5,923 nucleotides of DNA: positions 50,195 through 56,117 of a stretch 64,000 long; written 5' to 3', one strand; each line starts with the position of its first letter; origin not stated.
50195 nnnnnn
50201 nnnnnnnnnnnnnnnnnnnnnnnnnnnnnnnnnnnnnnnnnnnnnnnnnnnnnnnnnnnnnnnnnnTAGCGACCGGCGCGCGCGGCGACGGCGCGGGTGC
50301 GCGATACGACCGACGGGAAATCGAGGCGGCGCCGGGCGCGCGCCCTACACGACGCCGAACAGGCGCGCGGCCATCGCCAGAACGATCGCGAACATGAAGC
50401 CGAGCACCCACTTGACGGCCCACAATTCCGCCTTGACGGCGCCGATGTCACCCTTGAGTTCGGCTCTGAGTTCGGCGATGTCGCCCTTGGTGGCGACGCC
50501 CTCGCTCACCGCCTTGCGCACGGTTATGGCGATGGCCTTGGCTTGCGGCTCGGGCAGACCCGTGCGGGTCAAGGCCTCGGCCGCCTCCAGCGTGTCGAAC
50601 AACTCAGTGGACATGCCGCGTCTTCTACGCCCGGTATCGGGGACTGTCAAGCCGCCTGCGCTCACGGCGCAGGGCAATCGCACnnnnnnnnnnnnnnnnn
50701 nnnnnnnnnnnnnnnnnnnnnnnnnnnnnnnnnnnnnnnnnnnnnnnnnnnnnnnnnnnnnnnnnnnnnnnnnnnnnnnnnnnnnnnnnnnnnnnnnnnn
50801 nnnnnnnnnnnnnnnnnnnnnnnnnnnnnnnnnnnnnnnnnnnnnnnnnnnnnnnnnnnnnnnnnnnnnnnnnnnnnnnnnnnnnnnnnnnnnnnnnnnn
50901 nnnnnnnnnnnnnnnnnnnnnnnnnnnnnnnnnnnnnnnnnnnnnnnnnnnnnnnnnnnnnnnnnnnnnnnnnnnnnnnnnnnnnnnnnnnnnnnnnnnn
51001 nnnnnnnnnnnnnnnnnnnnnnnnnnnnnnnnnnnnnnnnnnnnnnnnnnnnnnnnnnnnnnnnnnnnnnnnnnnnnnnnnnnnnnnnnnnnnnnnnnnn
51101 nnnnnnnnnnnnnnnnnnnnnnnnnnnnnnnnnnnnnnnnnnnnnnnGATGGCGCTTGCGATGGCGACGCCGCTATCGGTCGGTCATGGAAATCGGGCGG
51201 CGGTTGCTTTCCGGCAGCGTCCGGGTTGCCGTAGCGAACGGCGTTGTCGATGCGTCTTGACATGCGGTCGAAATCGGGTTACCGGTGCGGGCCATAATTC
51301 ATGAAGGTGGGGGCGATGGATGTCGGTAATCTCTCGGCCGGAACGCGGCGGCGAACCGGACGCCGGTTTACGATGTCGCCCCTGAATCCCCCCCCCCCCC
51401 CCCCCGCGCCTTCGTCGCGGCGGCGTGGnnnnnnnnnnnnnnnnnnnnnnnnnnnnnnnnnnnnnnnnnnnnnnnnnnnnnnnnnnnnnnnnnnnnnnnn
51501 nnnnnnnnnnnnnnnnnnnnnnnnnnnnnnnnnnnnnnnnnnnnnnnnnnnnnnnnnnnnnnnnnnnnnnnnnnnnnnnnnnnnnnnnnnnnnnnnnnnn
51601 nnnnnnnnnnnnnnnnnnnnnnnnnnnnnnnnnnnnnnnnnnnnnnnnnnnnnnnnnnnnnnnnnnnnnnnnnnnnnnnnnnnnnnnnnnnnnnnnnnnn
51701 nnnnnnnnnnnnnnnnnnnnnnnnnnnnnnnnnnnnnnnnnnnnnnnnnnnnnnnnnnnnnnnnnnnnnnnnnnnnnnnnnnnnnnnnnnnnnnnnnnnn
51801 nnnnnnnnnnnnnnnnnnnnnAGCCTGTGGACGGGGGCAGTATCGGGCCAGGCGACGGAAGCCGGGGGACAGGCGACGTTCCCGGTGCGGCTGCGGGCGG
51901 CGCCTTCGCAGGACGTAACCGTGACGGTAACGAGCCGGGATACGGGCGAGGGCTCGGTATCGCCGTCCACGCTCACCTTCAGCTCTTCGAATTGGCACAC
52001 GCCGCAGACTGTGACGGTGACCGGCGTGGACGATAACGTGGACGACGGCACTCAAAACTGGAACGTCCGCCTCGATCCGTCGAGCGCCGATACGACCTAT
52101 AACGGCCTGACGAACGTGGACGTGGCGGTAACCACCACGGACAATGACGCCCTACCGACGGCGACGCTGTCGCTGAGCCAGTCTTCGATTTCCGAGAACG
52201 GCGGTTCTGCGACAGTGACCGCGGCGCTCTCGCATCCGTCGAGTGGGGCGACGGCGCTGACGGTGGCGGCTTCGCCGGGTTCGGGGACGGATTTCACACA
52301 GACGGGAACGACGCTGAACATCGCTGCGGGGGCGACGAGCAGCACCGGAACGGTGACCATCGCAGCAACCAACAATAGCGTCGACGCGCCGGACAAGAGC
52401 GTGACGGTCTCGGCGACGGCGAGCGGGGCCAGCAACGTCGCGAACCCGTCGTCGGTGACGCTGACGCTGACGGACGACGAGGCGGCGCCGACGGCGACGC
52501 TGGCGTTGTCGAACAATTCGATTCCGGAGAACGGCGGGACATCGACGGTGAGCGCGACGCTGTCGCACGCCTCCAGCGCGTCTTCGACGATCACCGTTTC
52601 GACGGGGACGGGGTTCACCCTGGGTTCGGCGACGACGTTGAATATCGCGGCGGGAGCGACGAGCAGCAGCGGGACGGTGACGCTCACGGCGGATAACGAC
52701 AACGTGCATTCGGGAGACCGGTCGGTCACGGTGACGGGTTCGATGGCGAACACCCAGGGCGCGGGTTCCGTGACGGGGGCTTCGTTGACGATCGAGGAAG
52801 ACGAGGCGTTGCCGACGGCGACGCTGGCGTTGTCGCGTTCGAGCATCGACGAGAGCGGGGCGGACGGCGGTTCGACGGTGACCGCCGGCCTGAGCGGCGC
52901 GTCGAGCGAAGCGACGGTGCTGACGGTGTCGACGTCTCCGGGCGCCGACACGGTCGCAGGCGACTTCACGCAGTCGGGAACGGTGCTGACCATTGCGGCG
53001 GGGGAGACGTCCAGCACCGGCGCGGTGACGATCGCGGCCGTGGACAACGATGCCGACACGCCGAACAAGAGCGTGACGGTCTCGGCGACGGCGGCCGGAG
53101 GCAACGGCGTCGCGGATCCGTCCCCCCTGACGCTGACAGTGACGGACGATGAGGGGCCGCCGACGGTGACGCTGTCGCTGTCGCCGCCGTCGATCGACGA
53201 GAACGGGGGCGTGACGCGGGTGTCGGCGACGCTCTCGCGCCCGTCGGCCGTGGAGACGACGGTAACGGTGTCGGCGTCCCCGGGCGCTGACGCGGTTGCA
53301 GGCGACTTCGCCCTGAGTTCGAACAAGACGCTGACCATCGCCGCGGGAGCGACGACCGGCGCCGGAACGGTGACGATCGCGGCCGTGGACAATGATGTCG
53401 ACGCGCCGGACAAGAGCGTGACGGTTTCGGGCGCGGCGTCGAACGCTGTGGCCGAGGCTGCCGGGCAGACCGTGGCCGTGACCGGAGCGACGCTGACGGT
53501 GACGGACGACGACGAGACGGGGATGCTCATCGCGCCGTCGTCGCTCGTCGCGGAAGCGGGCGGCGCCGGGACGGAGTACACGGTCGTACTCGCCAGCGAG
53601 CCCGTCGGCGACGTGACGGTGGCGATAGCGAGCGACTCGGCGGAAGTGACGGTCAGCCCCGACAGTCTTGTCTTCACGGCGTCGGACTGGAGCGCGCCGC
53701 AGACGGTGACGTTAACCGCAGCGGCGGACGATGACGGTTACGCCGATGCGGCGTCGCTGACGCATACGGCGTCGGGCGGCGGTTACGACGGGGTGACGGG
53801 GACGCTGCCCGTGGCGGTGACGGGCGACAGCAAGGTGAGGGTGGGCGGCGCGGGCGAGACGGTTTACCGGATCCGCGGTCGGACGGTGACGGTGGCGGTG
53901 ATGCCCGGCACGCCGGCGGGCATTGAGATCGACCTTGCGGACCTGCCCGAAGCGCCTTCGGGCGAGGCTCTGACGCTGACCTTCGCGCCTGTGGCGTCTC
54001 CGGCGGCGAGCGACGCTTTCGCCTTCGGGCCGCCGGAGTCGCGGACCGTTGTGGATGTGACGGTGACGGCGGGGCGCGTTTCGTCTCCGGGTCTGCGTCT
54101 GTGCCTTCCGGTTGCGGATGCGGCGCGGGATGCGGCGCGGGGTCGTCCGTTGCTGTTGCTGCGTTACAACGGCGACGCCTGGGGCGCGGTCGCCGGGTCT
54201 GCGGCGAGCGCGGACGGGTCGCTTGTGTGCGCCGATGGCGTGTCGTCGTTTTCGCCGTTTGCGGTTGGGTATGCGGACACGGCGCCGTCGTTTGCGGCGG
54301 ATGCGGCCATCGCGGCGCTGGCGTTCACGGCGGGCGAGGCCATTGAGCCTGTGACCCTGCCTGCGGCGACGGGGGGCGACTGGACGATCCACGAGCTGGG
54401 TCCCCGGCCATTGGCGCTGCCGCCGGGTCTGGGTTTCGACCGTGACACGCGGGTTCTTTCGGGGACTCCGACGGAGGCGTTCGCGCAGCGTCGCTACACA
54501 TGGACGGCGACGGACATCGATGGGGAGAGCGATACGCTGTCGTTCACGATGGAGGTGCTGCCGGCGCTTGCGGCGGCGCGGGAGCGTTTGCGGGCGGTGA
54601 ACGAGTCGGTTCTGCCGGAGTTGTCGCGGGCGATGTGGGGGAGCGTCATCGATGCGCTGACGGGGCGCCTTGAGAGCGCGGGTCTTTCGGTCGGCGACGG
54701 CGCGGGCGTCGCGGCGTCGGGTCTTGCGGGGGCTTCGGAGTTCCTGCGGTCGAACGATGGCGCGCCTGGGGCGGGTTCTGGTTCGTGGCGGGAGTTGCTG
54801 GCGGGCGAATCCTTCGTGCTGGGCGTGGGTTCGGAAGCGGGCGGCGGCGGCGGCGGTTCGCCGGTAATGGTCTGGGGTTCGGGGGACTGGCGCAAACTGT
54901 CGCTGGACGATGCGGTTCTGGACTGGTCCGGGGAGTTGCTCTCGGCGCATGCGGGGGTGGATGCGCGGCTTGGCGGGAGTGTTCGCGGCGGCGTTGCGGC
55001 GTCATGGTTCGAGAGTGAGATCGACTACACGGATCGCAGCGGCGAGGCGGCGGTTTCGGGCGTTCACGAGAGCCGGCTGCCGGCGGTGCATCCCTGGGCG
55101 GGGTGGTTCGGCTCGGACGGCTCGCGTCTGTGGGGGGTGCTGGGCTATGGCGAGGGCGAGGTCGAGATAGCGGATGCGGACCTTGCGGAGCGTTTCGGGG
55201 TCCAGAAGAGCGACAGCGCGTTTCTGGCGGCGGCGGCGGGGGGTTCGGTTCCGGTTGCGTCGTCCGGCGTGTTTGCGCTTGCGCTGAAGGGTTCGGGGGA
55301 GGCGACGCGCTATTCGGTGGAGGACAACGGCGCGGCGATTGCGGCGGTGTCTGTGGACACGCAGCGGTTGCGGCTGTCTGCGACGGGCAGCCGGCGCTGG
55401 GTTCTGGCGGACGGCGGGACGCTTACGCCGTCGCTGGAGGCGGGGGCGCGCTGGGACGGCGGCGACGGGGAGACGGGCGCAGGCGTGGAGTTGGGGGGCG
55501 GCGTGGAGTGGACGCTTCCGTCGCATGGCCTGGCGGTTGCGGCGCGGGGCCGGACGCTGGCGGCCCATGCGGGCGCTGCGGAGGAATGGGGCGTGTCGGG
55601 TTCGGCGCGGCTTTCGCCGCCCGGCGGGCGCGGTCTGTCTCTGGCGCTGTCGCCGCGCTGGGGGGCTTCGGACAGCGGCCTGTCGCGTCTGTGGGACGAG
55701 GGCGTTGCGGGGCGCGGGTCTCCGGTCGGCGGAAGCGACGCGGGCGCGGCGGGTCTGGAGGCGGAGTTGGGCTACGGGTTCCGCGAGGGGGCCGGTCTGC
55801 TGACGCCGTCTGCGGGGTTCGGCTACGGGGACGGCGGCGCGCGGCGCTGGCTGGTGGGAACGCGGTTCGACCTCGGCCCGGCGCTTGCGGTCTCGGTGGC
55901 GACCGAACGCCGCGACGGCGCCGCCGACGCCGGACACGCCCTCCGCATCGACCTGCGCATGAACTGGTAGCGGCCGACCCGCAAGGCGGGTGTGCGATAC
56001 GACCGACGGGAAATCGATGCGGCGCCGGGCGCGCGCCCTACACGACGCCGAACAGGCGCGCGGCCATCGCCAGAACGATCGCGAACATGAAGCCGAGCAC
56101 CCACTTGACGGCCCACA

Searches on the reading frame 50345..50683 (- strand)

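Call 24: search_protein_families(library=pfam, proteins=[window:50345-50683:-], max_evalue=0.001)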
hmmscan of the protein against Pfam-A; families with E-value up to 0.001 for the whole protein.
window:50345-50683:- (112 aa): 1 family
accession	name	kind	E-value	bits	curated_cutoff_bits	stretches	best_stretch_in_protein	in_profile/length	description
PF07798.16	CCDC90-like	-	0.00053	20.3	33.5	0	29-63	1-35/175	Coiled-coil domain-containing protein 90-like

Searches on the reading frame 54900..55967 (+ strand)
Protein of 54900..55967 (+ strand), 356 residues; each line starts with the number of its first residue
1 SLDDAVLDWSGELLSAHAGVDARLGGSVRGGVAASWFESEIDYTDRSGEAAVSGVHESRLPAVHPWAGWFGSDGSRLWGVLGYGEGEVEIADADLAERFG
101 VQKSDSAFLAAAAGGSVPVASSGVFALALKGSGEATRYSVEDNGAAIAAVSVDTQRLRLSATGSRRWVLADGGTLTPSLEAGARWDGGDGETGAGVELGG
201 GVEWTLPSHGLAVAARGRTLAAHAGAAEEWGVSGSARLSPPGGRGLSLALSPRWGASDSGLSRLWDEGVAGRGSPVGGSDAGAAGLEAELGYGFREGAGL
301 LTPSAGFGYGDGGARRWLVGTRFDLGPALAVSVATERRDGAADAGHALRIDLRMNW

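Call 59: search_protein_families(library=pfam, proteins=[window:54900-55967:+], max_evalue=10)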
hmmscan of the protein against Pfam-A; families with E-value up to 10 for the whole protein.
window:54900-55967:+ (356 aa): 1 family
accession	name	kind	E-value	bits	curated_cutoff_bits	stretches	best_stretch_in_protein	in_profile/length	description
PF03797.25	Autotransporter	-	4.5e-07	30.3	26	2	16-194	28-209/255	Autotransporter beta-domain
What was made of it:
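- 54900..55970 (+): C-terminal translocator of gene B (autotransporter beta-domain), ending ............ PF03797 scores 30.3 bits against a gathering cut-off of 26, E = 4.5e-7 (call 59).
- On Type Va (classical) autotransporter: The last 356 aa of B score 30.3 bits against a cut-off of 26, E = 4.5e-7 (call 59).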
